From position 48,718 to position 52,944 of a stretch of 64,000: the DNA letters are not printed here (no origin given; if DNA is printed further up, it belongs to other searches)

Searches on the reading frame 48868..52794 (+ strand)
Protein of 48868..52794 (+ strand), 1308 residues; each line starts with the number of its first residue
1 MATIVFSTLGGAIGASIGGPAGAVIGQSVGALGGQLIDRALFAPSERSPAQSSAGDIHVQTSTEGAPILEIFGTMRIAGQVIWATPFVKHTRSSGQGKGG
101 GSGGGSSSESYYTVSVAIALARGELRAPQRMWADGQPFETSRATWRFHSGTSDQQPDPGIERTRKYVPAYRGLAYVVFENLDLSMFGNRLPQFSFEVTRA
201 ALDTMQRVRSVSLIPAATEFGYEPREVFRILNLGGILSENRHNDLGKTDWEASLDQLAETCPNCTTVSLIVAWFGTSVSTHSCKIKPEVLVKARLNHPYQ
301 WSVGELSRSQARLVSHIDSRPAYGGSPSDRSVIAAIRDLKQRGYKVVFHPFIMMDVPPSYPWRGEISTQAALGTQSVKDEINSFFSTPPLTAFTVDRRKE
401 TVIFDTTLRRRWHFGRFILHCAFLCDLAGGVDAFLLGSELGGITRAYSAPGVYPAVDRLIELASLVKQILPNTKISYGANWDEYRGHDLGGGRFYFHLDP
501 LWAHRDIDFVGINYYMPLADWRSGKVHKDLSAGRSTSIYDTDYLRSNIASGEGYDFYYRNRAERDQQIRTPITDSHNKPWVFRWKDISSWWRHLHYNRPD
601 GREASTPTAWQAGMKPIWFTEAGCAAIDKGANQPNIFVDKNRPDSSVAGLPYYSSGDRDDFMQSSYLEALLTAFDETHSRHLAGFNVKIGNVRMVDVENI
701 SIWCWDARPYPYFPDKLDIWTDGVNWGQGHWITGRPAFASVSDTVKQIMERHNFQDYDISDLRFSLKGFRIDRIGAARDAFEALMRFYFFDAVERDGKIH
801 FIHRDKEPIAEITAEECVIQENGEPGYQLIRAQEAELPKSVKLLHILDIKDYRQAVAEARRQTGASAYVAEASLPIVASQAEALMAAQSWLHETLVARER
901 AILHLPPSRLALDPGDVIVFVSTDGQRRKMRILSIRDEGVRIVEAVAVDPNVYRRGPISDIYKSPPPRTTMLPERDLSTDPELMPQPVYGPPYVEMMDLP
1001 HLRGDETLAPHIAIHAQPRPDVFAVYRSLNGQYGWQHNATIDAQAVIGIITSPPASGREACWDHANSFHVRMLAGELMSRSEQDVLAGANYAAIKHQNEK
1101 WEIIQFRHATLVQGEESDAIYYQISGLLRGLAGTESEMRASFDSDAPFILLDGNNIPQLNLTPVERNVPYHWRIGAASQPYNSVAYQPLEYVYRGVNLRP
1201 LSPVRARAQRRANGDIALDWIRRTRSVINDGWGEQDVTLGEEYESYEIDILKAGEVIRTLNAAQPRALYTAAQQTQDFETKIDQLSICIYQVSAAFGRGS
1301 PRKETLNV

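Call 23: search_protein_families(library=pfam, proteins=[window:48868-52794:+], max_evalue=0.01)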
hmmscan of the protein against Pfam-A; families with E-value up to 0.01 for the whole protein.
window:48868-52794:+ (1308 aa): 4 families
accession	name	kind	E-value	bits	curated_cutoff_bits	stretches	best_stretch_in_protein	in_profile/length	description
PF13547.12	GTA_TIM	-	3.5e-117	391.5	27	1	412-714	1-299/299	GTA TIM-barrel-like domain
PF13550.12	Phage-tail_3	-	1.6e-38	132.6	23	1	773-935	2-162/164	Putative phage tail protein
PF23666.2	Rcc01698_C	-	3e-24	85.6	27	1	1045-1148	1-97/98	Rcc01698-like, C-terminal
PF22612.2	GH113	-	0.00014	21.7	27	0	611-646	206-241/289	Glycoside Hydrolase Family 113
